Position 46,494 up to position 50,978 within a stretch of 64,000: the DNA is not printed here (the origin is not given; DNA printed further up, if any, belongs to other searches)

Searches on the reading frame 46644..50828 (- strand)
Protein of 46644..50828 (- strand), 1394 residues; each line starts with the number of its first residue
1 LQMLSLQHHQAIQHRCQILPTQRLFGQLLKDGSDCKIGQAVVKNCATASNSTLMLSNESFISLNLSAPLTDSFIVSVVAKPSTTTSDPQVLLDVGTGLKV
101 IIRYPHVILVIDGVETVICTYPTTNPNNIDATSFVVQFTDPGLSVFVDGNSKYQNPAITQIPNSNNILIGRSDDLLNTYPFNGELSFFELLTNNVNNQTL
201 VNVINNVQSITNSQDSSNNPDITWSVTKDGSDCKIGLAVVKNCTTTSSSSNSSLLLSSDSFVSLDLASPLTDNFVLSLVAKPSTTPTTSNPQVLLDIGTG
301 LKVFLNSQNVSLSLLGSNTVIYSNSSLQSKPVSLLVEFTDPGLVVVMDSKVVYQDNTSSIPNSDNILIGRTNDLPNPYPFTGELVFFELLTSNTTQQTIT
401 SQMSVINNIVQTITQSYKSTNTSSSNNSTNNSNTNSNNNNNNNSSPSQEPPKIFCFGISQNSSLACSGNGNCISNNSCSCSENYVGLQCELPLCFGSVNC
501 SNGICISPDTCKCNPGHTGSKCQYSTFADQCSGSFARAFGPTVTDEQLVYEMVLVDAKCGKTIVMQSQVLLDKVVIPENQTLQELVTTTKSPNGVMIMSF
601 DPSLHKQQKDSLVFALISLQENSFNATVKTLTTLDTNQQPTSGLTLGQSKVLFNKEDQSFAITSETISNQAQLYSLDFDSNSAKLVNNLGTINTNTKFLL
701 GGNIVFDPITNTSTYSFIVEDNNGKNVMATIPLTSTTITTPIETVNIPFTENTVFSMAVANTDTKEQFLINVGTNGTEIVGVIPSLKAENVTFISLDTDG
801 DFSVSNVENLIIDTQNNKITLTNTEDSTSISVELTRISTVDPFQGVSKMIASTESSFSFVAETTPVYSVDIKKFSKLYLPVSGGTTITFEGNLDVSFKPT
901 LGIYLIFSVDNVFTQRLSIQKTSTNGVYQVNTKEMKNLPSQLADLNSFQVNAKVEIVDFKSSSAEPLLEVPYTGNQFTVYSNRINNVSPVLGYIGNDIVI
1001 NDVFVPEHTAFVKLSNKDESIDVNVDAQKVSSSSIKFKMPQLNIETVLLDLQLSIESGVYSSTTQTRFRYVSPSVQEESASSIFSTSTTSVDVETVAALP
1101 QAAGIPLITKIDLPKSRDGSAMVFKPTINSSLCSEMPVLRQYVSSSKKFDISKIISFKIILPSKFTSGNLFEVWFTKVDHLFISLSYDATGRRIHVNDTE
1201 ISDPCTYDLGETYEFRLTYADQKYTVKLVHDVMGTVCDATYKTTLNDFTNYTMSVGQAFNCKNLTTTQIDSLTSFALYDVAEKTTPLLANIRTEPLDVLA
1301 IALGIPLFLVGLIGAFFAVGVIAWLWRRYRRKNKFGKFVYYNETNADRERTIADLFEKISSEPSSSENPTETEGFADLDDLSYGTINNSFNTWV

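Call 20: search_protein_families(library=pfam, proteins=[window:46644-50828:-], max_evalue=0.01)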
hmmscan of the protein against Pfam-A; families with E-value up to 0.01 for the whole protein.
window:46644-50828:- (1394 aa): 3 families
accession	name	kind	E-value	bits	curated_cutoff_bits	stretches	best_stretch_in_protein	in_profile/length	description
PF25024.1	EGF_TEN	-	7.8e-08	32.6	65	1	415-533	115-230/234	Teneurin EGF domain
PF23106.1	EGF_Teneurin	-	2.5e-07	31.1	24.3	2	466-490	5-28/30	Teneurin-like EGF domain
PF07974.19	EGF_2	-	3.5e-05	24.5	22.1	0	461-489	4-32/32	EGF-like domain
